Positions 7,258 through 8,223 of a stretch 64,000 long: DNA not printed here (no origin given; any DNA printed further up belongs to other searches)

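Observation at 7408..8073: UEV-domain (inactive E2) + coiled-coil protein: TSG101/Vps23-like ESCRT-I candidate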

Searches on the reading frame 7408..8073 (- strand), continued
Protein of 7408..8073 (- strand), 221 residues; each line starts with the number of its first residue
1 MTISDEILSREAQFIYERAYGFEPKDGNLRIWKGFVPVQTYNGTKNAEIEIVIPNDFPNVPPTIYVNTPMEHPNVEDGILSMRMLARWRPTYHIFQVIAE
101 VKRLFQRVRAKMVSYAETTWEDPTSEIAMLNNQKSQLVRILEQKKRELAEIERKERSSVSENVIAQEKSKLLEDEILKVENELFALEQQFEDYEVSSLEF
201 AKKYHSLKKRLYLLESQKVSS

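Call 45: find_encoding_contigs(protein=P0223, flank=10000, max_places=2)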
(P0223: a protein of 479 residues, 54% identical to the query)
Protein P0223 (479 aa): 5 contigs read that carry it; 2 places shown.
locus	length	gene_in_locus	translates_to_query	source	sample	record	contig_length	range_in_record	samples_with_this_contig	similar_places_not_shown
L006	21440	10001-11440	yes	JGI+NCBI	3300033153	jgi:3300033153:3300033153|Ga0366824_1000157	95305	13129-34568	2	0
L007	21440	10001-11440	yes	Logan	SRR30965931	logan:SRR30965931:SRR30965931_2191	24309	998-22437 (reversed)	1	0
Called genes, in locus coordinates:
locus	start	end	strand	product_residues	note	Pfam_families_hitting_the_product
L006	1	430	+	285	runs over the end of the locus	PF00149:Metallophos, PF12850:Metallophos_2 (faint), PF14582:Metallophos_3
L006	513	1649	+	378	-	PF01041:DegT_DnrJ_EryC1, PF00266:Aminotran_5 (weak)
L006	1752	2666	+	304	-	-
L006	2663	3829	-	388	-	PF01513:NAD_kinase, PF00781:DAGK_cat (weak), PF20143:NAD_kinase_C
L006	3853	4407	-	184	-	-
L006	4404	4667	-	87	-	-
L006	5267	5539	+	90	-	-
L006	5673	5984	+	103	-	-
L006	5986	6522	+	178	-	PF00025:Arf, PF00071:Ras, PF04670:Gtr1_RagA (weak), PF08477:Roc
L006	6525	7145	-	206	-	-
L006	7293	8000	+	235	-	PF02585:PIG-L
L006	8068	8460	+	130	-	-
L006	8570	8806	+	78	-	PF00240:ubiquitin, PF11976:Rad60-SLD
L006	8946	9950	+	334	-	PF00899:ThiF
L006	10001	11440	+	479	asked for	PF00179:UQ_con, PF03997:VPS28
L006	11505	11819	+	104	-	-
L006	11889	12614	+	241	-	PF04157:EAP30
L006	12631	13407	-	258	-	PF05871:ESCRT-II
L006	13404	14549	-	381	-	PF04212:MIT, PF05496:RuvB_N (weak), PF00004:AAA, PF13173:AAA_14 (faint), PF17862:AAA_lid_3, PF09336:Vps4_C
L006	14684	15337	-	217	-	PF03357:Snf7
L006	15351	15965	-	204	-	PF03357:Snf7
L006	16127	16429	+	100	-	PF00137:ATP-synt_C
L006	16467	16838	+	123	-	-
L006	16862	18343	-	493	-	-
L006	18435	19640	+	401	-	PF00155:Aminotran_1_2, PF01053:Cys_Met_Meta_PP (weak)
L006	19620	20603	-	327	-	PF00892:EamA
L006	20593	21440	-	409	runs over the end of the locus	PF01676:Metalloenzyme, PF10143:PhosphMutase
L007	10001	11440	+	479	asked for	PF00179:UQ_con, PF03997:VPS28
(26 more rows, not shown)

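Call 57: list_cluster_members(proteins=[P0002, P0009, P0021, P0022, P0017, P0018, P0006, P0199, P0204, P0223])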
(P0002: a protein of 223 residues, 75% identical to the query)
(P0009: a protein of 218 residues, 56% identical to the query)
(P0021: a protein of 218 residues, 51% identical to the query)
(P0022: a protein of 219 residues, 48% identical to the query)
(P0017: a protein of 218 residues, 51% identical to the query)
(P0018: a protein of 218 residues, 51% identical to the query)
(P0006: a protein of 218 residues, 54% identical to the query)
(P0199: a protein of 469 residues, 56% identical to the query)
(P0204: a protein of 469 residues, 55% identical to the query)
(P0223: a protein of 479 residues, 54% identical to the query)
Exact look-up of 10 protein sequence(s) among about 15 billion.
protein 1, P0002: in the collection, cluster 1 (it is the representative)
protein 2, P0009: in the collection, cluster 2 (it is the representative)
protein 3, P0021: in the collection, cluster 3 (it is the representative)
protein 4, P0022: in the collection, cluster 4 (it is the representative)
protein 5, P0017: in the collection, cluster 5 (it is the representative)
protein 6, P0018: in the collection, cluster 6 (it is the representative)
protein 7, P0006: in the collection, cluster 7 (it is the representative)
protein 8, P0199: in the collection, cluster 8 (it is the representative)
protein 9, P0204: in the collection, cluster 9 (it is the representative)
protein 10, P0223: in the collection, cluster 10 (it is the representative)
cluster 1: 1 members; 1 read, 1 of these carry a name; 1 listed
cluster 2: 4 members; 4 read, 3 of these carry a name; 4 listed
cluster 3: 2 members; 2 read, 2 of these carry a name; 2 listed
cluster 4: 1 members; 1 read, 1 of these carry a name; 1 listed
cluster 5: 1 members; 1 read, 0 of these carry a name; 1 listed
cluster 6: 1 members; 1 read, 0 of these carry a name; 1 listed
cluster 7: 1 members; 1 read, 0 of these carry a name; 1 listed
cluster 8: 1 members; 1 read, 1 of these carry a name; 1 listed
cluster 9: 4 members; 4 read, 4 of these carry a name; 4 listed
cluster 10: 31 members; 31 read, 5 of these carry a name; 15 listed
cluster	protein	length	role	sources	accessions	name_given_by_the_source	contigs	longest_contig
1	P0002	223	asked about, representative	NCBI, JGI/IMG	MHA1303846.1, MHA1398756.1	MAG: ubiquitin-conjugating enzyme E2 variant [Candidatus Heimdallarchaeaceae archaeon]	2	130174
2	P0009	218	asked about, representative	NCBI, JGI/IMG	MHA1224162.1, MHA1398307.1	MAG: ubiquitin-conjugating enzyme E2 [Candidatus Heimdallarchaeaceae archaeon]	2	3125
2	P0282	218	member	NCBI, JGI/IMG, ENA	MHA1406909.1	MAG: ubiquitin-conjugating enzyme E2 [Candidatus Heimdallarchaeaceae archaeon]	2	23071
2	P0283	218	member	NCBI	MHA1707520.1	MAG: ubiquitin-conjugating enzyme E2 [Candidatus Heimdallarchaeaceae archaeon]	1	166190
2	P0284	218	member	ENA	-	-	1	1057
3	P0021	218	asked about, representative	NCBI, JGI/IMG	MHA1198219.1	MAG: ubiquitin-conjugating enzyme E2 variant [Candidatus Heimdallarchaeaceae archaeon]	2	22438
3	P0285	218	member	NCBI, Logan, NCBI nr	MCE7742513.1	MAG: hypothetical protein GOP50_08620 [Candidatus Heimdallarchaeota archaeon] | hypothetical protein [Candidatus Heimdallarchaeota archaeon]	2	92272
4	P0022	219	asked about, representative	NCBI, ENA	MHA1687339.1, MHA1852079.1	MAG: ubiquitin-conjugating enzyme E2 variant [Candidatus Heimdallarchaeaceae archaeon]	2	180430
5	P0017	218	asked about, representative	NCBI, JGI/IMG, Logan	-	-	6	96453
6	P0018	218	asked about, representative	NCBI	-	-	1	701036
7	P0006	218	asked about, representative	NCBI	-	-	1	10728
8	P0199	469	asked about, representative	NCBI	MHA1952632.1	MAG: ubiquitin-conjugating enzyme E2 variant [Candidatus Heimdallarchaeaceae archaeon]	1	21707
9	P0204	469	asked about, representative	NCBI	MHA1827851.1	MAG: ubiquitin-conjugating enzyme E2 [Candidatus Heimdallarchaeaceae archaeon]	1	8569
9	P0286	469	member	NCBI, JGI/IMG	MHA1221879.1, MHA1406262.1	MAG: ubiquitin-conjugating enzyme E2 [Candidatus Heimdallarchaeaceae archaeon]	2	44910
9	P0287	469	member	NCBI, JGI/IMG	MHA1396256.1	MAG: ubiquitin-conjugating enzyme E2 [Candidatus Heimdallarchaeaceae archaeon]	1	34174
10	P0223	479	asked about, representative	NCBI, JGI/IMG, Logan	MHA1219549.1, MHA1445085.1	MAG: ubiquitin-conjugating enzyme E2 [Candidatus Heimdallarchaeaceae archaeon]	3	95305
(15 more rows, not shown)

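Call 60: find_related_loci(query=A6, collection=genome_contigs, flank=10000)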
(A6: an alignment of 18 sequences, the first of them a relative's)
Query A6 (474 aa) in genome_contigs; peptide patterns used: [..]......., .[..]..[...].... (x = any residue, [..] = any of these).
51 stretches matched a pattern; 33 encode a relative of the query (tblastn E <= 1e-3); 29 distinct loci.
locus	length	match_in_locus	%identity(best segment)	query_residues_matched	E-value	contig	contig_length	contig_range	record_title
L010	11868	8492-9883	56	4-474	2e-180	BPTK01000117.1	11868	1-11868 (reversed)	MAG: Candidatus Heimdallarchaeota archaeon 7H_bin4 DNA, 7H_mb2_bin4_NODE_385, whole genome shotgun sequence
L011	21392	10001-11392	57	4-474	2e-179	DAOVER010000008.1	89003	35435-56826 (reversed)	MAG TPA_asm: Candidatus Heimdallarchaeota archaeon isolate CSMAG_1088 CSMAG_1088_k141_762760_length_89003_cov_44.0582, w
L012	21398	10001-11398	56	8-474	3e-177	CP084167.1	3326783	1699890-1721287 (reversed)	MAG: Candidatus Heimdallarchaeum endolithica isolate PR6 chromosome, complete genome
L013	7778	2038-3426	57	4-474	1e-176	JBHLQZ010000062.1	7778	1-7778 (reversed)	MAG: Candidatus Thorarchaeota archaeon isolate QM1B.68 QM1B.68@40889, whole genome shotgun sequence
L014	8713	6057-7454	57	4-474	6e-176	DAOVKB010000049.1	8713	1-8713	MAG TPA_asm: archaeon isolate CSMAG_1408 CSMAG_1408_k141_1957440_length_8713_cov_28.6385, whole genome shotgun sequence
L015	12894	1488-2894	55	1-474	1e-175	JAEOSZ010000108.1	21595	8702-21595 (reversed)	MAG: Candidatus Heimdallarchaeota archaeon isolate YT1_002 k127_48488416, whole genome shotgun sequence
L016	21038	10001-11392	56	4-474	2e-175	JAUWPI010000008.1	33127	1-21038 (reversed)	MAG: Candidatus Heimdallarchaeota archaeon isolate CSMAG_2472 CSMAG_2472_k141_719451_length_33127_cov_8.8638, whole geno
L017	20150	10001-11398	56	4-474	1e-173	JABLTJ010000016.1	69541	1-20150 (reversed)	MAG: Promethearchaeati archaeon isolate HMA_bin2.96 metabat2_96_fa_scaffold_183, whole genome shotgun sequence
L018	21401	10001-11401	55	1-474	4e-173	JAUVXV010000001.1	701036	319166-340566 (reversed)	MAG: Candidatus Heimdallarchaeota archaeon isolate CSMAG_1225 CSMAG_1225_k141_1112329_length_701036_cov_18.1426, whole g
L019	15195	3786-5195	54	1-474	1e-172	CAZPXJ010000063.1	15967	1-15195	MAG TPA_asm: uncultured archaeon isolate SRP214966_co2_105 genome assembly, contig: NODE_5649_length_15967_cov_5.766026,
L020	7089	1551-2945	58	4-474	5e-172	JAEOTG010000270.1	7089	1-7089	MAG: Candidatus Heimdallarchaeota archaeon isolate YT1_048 k127_48573292, whole genome shotgun sequence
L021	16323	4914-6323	55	1-474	2e-170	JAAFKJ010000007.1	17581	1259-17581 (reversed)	MAG: Candidatus Heimdallarchaeota archaeon isolate C4.bin.22 k83_79558, whole genome shotgun sequence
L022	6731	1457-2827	56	4-469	3e-171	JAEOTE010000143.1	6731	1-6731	MAG: Candidatus Heimdallarchaeota archaeon isolate YT1_029 k127_59368398, whole genome shotgun sequence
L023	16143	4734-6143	54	1-474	2e-168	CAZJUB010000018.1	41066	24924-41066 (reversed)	MAG TPA_asm: uncultured archaeon isolate SRP214966_co4_346 genome assembly, contig: NODE_585_length_41066_cov_43.252493,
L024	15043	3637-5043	53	1-474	1e-167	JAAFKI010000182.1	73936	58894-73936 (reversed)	MAG: Candidatus Heimdallarchaeota archaeon isolate C4.bin.14 k83_2650584, whole genome shotgun sequence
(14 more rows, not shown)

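Call 62: find_encoding_contigs(protein=P0027, flank=8000, max_places=1)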
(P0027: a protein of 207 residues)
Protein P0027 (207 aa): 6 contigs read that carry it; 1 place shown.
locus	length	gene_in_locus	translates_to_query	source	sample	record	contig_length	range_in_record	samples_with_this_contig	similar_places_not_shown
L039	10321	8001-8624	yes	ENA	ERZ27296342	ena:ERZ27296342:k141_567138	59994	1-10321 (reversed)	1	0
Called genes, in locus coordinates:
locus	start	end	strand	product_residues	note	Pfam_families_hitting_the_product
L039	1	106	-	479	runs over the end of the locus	PF01523:PmbA_TldD_1st, PF19290:PmbA_TldD_2nd (weak), PF19289:PmbA_TldD_3rd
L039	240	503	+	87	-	-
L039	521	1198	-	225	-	-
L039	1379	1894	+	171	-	PF03946:Ribosomal_L11_N, PF00298:Ribosomal_L11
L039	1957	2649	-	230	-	-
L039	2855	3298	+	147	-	PF00164:Ribosom_S12_S23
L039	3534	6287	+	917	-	PF25778:DUF7948, PF06739:SBBP (faint)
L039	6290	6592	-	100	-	PF11950:DUF3467 (weak)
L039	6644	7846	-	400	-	PF07690:MFS_1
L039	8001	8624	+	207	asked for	-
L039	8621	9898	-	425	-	PF04998:RNA_pol_Rpb1_5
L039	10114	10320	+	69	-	?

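Call 63: find_encoding_contigs(protein=P0025, flank=8000, max_places=1)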
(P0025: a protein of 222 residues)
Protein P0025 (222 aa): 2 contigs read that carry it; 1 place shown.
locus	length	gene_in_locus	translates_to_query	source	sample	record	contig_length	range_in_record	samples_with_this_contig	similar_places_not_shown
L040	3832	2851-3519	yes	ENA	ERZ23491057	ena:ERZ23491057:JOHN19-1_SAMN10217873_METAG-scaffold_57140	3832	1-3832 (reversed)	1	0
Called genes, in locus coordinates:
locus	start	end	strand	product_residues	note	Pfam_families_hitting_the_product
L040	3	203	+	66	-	?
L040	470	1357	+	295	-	-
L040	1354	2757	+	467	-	-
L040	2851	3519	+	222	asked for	PF00179:UQ_con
